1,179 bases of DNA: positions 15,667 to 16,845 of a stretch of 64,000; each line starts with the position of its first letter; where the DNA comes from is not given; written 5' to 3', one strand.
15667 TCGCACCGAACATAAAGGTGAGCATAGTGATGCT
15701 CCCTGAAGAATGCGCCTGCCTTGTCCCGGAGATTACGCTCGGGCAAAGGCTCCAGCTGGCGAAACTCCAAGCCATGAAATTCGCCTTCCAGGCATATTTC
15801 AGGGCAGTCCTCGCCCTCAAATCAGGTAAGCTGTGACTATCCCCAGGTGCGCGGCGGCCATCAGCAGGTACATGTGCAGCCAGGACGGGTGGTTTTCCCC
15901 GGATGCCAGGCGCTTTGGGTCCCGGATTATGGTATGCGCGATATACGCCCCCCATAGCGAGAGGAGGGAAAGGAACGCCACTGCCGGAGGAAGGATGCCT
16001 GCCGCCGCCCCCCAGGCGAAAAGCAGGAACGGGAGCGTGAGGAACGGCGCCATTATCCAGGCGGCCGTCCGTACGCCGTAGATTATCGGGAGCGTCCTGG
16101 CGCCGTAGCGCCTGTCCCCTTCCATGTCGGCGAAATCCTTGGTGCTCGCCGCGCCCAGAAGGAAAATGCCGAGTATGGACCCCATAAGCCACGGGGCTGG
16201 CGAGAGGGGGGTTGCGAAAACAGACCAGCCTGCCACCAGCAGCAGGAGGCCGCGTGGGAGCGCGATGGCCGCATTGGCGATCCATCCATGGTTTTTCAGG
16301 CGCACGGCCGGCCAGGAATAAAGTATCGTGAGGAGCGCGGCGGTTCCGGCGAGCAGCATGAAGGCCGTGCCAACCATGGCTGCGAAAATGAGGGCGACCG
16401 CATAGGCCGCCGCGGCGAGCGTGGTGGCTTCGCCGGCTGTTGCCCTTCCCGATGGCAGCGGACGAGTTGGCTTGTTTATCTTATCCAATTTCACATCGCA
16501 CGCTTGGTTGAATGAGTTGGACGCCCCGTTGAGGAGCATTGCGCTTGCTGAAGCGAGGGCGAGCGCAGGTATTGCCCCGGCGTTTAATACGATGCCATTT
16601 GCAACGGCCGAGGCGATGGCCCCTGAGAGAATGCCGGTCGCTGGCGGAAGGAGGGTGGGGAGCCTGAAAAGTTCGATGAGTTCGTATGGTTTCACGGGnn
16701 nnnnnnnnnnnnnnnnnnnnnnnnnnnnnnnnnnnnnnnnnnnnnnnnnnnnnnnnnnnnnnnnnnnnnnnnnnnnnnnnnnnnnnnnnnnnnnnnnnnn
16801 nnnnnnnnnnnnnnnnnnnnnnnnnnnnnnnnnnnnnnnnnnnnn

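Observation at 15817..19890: UbiA prenyltransferase divergently abutting a 1063-aa membrane-anchored fusion of two alkaline-phosphatase-superfamily domains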

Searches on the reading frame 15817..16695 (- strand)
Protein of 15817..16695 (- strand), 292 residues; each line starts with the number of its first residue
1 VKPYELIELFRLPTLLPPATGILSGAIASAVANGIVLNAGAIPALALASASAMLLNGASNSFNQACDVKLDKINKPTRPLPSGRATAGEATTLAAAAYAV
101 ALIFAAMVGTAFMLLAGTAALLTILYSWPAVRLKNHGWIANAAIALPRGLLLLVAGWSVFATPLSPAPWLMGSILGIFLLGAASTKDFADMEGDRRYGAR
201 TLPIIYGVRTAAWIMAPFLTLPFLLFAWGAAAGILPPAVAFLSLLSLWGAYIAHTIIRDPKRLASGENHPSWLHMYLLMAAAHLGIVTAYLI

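Call 5: search_protein_families(library=pfam, proteins=[window:15817-16695:-], max_evalue=0.01)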
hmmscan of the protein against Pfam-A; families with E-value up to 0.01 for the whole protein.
window:15817-16695:- (292 aa): 1 family
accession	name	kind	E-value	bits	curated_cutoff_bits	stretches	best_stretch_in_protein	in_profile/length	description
PF01040.23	UbiA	-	4.9e-36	124.7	34.2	1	31-262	11-237/250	UbiA prenyltransferase family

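Call 6: search_protein_families(library=ncbifam, proteins=[window:15817-16695:-], max_evalue=0.01)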
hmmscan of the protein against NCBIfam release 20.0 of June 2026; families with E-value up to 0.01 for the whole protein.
window:15817-16695:- (292 aa): 28 families (the best 25 are shown)
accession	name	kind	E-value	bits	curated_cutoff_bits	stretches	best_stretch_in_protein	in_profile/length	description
NF009523.0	PRK12884.1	equivalog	1.5e-34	119.5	269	1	35-262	27-252/279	prenyltransferase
NF005742.0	PRK07566.1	equivalog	2.7e-31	108.9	313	1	6-263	31-287/315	chlorophyll synthase ChlG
TIGR01476.1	chlor_syn_BchG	subfamily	2.4e-29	102.7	212.3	1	7-216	4-211/283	(bacterio)chlorophyll synthase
NF009521.0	PRK12882.1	equivalog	1e-25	90.5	296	1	24-221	23-213/280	geranylgeranylglycerol-phosphate geranylgeranyltransferase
NF009525.0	PRK12887.1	equivalog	1.1e-24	87.3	226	1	27-243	38-260/310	homogentisate phytyltransferase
NF009522.0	PRK12883.1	equivalog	6.8e-22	78.3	353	1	43-224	37-212/279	geranylgeranylglycerol-phosphate geranylgeranyltransferase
TIGR02056.1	ChlG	equivalog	8.8e-21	74.8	436.45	1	14-218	27-235/306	chlorophyll synthase ChlG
NF009058.0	PRK12392.1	subfamily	2.9e-19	69.3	494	1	21-262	32-278/333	bacteriochlorophyll c synthase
NF035940.1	prenyl_rel_EboC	equivalog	1e-15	57.9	250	1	7-185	3-175/292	UbiA-like protein EboC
TIGR01475.1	ubiA_other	subfamily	1.4e-14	54.2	180.8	1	42-259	35-251/282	UbiA-like polyprenyltransferase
NF009513.0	PRK12872.1-3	equivalog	4e-13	49.6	288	1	42-219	52-224/293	prenyltransferase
NF004617.0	PRK05951.1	equivalog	1.5e-11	44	239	1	33-251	39-264/306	prenyltransferase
NF045897.1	SCO3242_trans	equivalog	8.7e-11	41.9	260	1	6-167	2-152/287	SCO3242 family prenyltransferase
NF009526.0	PRK12888.1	equivalog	1.1e-08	34.8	364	1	58-233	67-239/301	4-hydroxybenzoate octaprenyltransferase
TIGR01474.1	ubiA_proteo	equivalog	1.6e-08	34.4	275.45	1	32-261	30-257/282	4-hydroxybenzoate octaprenyltransferase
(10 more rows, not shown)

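Call 20: find_homologous_proteins(query=window:15817-16695:-)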
Query window:15817-16695:- (292 aa): 512 proteins with E <= 0.001 among 8000 candidates; the best 120 are listed.
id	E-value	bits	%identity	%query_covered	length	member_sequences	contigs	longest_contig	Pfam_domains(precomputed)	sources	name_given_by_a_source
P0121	6.1e-180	615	100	100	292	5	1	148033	PF01040.24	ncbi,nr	ncbi:MAG: UbiA family prenyltransferase [Candidatus ainarchaeum sp.]|nr:UbiA family prenyltransferas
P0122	1.9e-127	443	85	82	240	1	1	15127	PF01040.24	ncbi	-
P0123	6.7e-102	359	59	100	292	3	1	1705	PF01040.24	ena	-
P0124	1.5e-101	358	62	98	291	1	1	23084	PF01040.24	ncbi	ncbi:MAG: UbiA family prenyltransferase [Candidatus Micrarchaeota archaeon]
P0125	1.2e-100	355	57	99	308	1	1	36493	PF01040.24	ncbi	-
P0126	2.9e-100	354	59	100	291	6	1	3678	PF01040.24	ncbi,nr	ncbi:MAG: UbiA family prenyltransferase [Candidatus Micrarchaeota archaeon]|nr:UbiA family prenyltra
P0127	7.2e-98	346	57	100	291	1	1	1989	PF01040.24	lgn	-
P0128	1.0e-94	335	56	100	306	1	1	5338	PF01040.24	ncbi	-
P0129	1.0e-93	332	58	100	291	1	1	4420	PF01040.24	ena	-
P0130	2.8e-93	331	56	100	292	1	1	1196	PF01040.24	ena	-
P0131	2.8e-88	314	54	100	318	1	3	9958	PF01040.24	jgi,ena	-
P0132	9.6e-78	280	51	98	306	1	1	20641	PF01040.24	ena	-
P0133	4.0e-76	274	51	98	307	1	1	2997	PF01040.24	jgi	jgi:4-hydroxybenzoate polyprenyltransferase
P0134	9.7e-75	270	51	97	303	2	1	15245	PF01040.24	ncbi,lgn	ncbi:MAG TPA: UbiA family prenyltransferase [Candidatus Eisenbacteria bacterium]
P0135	4.2e-74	268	50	97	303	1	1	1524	PF01040.24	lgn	-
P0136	4.1e-73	265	49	98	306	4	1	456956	PF01040.24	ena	-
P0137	6.1e-73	264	50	98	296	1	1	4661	PF01040.24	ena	-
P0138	1.6e-72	263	50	98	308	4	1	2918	PF01040.24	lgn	-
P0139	5.1e-72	261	48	97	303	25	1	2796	PF01040.24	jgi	-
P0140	8.3e-72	260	49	98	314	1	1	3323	PF01040.24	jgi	jgi:4-hydroxybenzoate polyprenyltransferase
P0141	8.3e-72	260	49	98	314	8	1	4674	PF01040.24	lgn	-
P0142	1.1e-71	260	51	85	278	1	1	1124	PF01040.24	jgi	jgi:4-hydroxybenzoate polyprenyltransferase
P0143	4.6e-71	258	49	98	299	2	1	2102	PF01040.24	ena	-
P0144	1.1e-70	257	47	96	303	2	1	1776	PF01040.24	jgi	jgi:4-hydroxybenzoate polyprenyltransferase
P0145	1.4e-70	256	48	97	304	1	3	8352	PF01040.24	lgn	-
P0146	1.6e-70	256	49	97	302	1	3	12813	PF01040.24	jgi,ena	-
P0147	2.0e-70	256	49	97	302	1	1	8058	PF01040.24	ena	-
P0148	2.1e-70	256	49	98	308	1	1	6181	PF01040.24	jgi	jgi:4-hydroxybenzoate polyprenyltransferase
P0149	2.2e-70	256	48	98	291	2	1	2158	PF01040.24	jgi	jgi:4-hydroxybenzoate polyprenyltransferase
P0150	3.0e-70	255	49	98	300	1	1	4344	PF01040.24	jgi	jgi:4-hydroxybenzoate polyprenyltransferase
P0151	6.1e-70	254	46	98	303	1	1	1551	PF01040.24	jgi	jgi:4-hydroxybenzoate polyprenyltransferase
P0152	6.3e-70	254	48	98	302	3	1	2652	PF01040.24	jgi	-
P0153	6.6e-70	254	47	97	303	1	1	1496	PF01040.24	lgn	-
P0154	7.8e-70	254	48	100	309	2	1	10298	PF01040.24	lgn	-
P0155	9.2e-70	254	46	98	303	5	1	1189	PF01040.24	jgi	jgi:4-hydroxybenzoate polyprenyltransferase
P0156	1.2e-69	253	47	97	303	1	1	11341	PF01040.24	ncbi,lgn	-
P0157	1.2e-69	253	47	96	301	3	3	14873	PF01040.24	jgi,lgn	jgi:4-hydroxybenzoate polyprenyltransferase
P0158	1.3e-69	253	47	96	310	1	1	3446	PF01040.24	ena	-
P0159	1.3e-69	253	45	97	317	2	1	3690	PF01040.24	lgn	-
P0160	1.6e-69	253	47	100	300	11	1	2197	PF01040.24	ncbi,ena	-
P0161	1.9e-69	253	47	98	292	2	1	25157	PF01040.24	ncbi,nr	ncbi:UbiA family prenyltransferase [bacterium]|nr:UbiA family prenyltransferase [bacterium]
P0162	2.0e-69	252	49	97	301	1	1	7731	PF01040.24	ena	-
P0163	2.1e-69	252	47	98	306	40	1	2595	PF01040.24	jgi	-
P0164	2.2e-69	252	48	97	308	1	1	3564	PF01040.24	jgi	jgi:geranylgeranylglycerol-phosphate geranylgeranyltransferase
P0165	2.3e-69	252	47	98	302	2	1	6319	PF01040.24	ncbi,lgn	-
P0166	3.0e-69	252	49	97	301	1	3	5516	PF01040.24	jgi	jgi:4-hydroxybenzoate polyprenyltransferase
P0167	3.7e-69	252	49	96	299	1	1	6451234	PF01040.24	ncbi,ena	-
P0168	4.4e-69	251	47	98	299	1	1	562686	PF01040.24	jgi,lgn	-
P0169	6.3e-69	251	47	98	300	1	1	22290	PF01040.24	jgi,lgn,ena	-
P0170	8.5e-69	250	49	97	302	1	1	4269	PF01040.24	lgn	-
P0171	1.0e-68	250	48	94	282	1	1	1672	PF01040.24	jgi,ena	-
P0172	1.3e-68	250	47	96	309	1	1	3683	PF01040.24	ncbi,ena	-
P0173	1.4e-68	250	48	98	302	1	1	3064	PF01040.24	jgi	-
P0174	1.4e-68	250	49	96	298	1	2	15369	PF01040.24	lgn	-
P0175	1.4e-68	250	48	97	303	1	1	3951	PF01040.24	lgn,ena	-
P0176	1.5e-68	250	48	97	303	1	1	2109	PF01040.24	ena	-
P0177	1.8e-68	249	46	99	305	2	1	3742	PF01040.24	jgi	jgi:4-hydroxybenzoate polyprenyltransferase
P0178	1.8e-68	249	49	97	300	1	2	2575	PF01040.24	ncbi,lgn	ncbi:MAG TPA: UbiA family prenyltransferase [Candidatus Eisenbacteria bacterium]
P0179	2.2e-68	249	46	97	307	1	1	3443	PF01040.24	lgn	-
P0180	2.3e-68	249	47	98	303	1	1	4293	PF01040.24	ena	-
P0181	3.3e-68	248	54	83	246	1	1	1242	PF01040.24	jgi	jgi:4-hydroxybenzoate polyprenyltransferase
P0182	3.5e-68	248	47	98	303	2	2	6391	PF01040.24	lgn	-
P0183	4.2e-68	248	47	99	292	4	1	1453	PF01040.24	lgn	-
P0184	4.6e-68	248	47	98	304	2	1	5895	PF01040.24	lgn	-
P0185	4.8e-68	248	48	99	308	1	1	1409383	PF01040.24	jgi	jgi:4-hydroxybenzoate polyprenyltransferase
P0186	6.1e-68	248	47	98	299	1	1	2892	PF01040.24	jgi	jgi:geranylgeranylglycerol-phosphate geranylgeranyltransferase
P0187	6.7e-68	247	48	97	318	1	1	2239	PF01040.24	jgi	jgi:geranylgeranylglycerol-phosphate geranylgeranyltransferase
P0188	6.7e-68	247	46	99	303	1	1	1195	PF01040.24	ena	-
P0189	8.6e-68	247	48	97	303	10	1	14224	PF01040.24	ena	-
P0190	9.5e-68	247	48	97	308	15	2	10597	PF01040.24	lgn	-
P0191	1.1e-67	247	47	98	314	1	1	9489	PF01040.24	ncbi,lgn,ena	-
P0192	1.2e-67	247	46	100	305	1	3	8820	PF01040.24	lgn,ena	-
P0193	1.3e-67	246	47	98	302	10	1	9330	PF01040.24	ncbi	-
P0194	1.3e-67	246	49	86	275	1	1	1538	PF01040.24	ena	-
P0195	1.8e-67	246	46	99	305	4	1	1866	PF01040.24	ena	-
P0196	2.1e-67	246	47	98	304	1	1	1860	PF01040.24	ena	-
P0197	2.3e-67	246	45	98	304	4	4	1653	PF01040.24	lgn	-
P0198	3.2e-67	245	50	85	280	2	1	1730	PF01040.24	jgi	-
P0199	3.3e-67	245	48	96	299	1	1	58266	PF01040.24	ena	-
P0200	3.5e-67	245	48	100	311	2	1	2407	PF01040.24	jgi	jgi:4-hydroxybenzoate polyprenyltransferase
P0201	3.6e-67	245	46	100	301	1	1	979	PF01040.24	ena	-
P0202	4.2e-67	245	48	98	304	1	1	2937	PF01040.24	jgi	jgi:4-hydroxybenzoate polyprenyltransferase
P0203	5.2e-67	245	47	98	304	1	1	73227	PF01040.24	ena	-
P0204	5.2e-67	245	47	97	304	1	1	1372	PF01040.24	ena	-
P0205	6.6e-67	244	48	98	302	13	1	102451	PF01040.24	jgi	jgi:4-hydroxybenzoate polyprenyltransferase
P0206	6.7e-67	244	46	97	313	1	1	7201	PF01040.24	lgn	-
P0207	7.0e-67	244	48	97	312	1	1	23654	PF01040.24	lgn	-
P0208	7.5e-67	244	46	98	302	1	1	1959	PF01040.24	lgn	-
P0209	7.6e-67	244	47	98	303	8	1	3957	PF01040.24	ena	-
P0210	1.1e-66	243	46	98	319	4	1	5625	PF01040.24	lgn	-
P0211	1.2e-66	243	48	98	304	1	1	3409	PF01040.24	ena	-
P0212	1.4e-66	243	48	98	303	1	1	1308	PF01040.24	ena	-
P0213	1.4e-66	243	46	98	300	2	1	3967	PF01040.24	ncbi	-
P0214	1.5e-66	243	45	98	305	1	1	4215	PF01040.24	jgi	jgi:4-hydroxybenzoate polyprenyltransferase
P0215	1.5e-66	243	46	99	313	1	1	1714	PF01040.24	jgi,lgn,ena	-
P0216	1.6e-66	243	45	98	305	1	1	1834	PF01040.24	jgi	jgi:4-hydroxybenzoate polyprenyltransferase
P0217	1.6e-66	243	47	99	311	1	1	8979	PF01040.24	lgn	-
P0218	1.7e-66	243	46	100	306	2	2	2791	PF01040.24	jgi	jgi:4-hydroxybenzoate polyprenyltransferase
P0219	1.7e-66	243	49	90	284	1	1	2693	PF01040.24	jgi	-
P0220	2.0e-66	243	46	98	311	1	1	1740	PF01040.24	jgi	-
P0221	2.6e-66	242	47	98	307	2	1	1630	PF01040.24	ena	-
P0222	2.8e-66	242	47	97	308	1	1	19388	PF01040.24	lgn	-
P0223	2.9e-66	242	49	86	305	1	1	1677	PF01040.24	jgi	jgi:4-hydroxybenzoate polyprenyltransferase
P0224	3.4e-66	242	48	98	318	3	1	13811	PF01040.24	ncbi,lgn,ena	-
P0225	3.4e-66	242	47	97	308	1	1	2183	PF01040.24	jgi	jgi:4-hydroxybenzoate polyprenyltransferase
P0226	3.6e-66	242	47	98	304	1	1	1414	PF01040.24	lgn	-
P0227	4.0e-66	242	48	98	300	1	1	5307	PF01040.24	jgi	jgi:4-hydroxybenzoate polyprenyltransferase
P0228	4.2e-66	242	46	98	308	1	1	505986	PF01040.24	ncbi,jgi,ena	-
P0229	4.2e-66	242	45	100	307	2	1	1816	PF01040.24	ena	-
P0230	4.4e-66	241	46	98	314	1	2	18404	PF01040.24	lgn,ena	-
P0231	4.6e-66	241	46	98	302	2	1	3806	PF01040.24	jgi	jgi:4-hydroxybenzoate polyprenyltransferase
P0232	5.3e-66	241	47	96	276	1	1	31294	PF01040.24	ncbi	-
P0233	5.5e-66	241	47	98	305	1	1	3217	PF01040.24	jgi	jgi:4-hydroxybenzoate polyprenyltransferase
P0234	6.5e-66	241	47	98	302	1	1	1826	PF01040.24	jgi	jgi:4-hydroxybenzoate polyprenyltransferase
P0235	7.0e-66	241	46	98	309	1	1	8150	PF01040.24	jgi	jgi:4-hydroxybenzoate polyprenyltransferase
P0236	7.1e-66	241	47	98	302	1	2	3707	PF01040.24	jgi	jgi:4-hydroxybenzoate polyprenyltransferase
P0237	7.6e-66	241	45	99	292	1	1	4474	PF01040.24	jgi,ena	-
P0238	8.0e-66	241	46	98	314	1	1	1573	PF01040.24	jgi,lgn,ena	-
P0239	8.2e-66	241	45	100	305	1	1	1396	PF01040.24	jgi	jgi:4-hydroxybenzoate polyprenyltransferase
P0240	8.3e-66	241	48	86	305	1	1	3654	PF01040.24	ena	-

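Call 21: find_encoding_contigs(protein=P0167, flank=8000, max_places=1)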
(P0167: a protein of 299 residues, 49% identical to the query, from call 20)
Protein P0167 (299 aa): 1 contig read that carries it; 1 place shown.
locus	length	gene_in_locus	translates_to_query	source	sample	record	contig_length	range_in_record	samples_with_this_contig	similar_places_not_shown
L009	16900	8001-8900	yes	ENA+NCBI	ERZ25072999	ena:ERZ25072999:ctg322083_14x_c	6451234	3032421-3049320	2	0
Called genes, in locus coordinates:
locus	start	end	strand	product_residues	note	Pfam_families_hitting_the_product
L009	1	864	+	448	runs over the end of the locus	PF00990:GGDEF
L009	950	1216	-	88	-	PF00216:Bac_DNA_binding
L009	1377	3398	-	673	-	PF02985:HEAT (faint), PF13513:HEAT_EZ (faint), PF13646:HEAT_2, PF12717:Cnd1 (faint), PF13646:HEAT_2, PF00160:Pro_isomerase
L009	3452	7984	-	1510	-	PF08126:Propeptide_C25, PF01364:Peptidase_C25, PF13860:FlgD_ig (weak)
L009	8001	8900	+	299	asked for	PF01040:UbiA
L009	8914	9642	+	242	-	-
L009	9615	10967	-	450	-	PF13145:Rotamase_2 (weak), PF00639:Rotamase (weak)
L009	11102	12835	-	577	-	PF00639:Rotamase, PF13616:Rotamase_3 (weak), PF13145:Rotamase_2 (weak)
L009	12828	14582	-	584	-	PF13616:Rotamase_3, PF00639:Rotamase, PF13145:Rotamase_2 (weak)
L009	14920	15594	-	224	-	-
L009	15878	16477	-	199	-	-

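Call 22: find_encoding_contigs(protein=P0136, flank=8000, max_places=1)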
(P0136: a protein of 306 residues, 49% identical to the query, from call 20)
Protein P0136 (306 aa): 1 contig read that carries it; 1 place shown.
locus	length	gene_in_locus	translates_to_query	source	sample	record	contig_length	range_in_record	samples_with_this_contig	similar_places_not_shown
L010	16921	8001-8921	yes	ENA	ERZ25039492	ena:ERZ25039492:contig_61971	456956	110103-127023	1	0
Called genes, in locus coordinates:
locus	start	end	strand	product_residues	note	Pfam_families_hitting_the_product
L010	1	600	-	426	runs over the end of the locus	PF01547:SBP_bac_1, PF13416:SBP_bac_8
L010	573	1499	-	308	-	PF13580:SIS_2 (weak), PF22198:GKRP_SIS_2 (weak), PF22645:GKRP_SIS_N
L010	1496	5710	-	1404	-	PF01364:Peptidase_C25, PF13860:FlgD_ig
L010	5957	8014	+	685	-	PF01663:Phosphodiest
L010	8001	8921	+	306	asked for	PF01040:UbiA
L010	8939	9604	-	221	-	-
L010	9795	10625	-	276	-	-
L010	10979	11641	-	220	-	-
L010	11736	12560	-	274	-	-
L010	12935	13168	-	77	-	PF11297:DUF3098 (faint)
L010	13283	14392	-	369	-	PF02618:YceG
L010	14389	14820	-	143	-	PF03652:RuvX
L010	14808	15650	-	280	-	PF00849:PseudoU_synth_2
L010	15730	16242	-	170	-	PF01252:Peptidase_A8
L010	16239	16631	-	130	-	PF01258:zf-dskA_traR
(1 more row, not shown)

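Call 23: find_encoding_contigs(protein=P0228, flank=8000, max_places=1)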
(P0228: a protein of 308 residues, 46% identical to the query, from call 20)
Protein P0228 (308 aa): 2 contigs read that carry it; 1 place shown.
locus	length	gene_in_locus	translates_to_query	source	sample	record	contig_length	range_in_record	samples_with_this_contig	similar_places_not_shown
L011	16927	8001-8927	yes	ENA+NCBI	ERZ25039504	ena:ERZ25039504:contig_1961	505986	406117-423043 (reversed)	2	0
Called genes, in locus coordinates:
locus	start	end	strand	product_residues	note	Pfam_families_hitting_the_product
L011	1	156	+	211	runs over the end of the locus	PF01712:dNK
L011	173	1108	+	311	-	PF17848:Zn_ribbon_ACC, PF01039:Carboxyl_trans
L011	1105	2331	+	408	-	PF08245:Mur_ligase_M (weak), PF02875:Mur_ligase_C, PF27239:FOL3_C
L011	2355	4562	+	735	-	PF19838:LptD_2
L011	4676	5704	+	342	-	PF01073:3Beta_HSD, PF01370:Epimerase, PF02719:Polysacc_synt_2, PF04321:RmlD_sub_bind, PF07993:NAD_binding_4, PF16363:GDP_Man_Dehyd, PF13460:NAD_binding_10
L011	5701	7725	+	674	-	PF01073:3Beta_HSD, PF01370:Epimerase, PF02719:Polysacc_synt_2 (weak), PF04321:RmlD_sub_bind, PF07993:NAD_binding_4 (faint), PF16363:GDP_Man_Dehyd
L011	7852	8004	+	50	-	-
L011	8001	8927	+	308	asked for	PF01040:UbiA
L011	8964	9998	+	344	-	PF04055:Radical_SAM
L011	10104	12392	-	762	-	PF02861:Clp_N, PF13191:AAA_16, PF00004:AAA, PF17871:AAA_lid_9, PF00004:AAA (weak), PF07724:AAA_2, PF07728:AAA_5 (weak), PF10431:ClpB_D2-small, +8 more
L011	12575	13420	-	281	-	PF01435:Peptidase_M48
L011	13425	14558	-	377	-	PF01546:Peptidase_M20, PF07687:M20_dimer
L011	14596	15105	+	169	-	-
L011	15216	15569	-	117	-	-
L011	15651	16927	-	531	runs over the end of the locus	PF13667:ThiC-associated, PF01964:ThiC_Rad_SAM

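Call 39: search_solved_structures(query=window:15817-16695:-, max_evalue=0.01, show_alignments=2)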
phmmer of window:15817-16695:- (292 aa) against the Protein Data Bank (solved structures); distinct sequences matched with E-value up to 0.01: 4.
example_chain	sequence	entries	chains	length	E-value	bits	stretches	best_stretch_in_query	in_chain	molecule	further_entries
9sau_C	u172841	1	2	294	3.3e-22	82.7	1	8-217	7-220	Chlorophyll a synthase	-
9sas_C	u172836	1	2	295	4.6e-22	82.2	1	8-217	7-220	Chlorophyll a synthase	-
6m31_A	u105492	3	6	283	2.8e-17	66.5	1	57-230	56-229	Digeranylgeranylglyceryl phosphate synthase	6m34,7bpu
4od4_A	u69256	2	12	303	0.00026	24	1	47-232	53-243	4-hydroxybenzoate octaprenyltransferase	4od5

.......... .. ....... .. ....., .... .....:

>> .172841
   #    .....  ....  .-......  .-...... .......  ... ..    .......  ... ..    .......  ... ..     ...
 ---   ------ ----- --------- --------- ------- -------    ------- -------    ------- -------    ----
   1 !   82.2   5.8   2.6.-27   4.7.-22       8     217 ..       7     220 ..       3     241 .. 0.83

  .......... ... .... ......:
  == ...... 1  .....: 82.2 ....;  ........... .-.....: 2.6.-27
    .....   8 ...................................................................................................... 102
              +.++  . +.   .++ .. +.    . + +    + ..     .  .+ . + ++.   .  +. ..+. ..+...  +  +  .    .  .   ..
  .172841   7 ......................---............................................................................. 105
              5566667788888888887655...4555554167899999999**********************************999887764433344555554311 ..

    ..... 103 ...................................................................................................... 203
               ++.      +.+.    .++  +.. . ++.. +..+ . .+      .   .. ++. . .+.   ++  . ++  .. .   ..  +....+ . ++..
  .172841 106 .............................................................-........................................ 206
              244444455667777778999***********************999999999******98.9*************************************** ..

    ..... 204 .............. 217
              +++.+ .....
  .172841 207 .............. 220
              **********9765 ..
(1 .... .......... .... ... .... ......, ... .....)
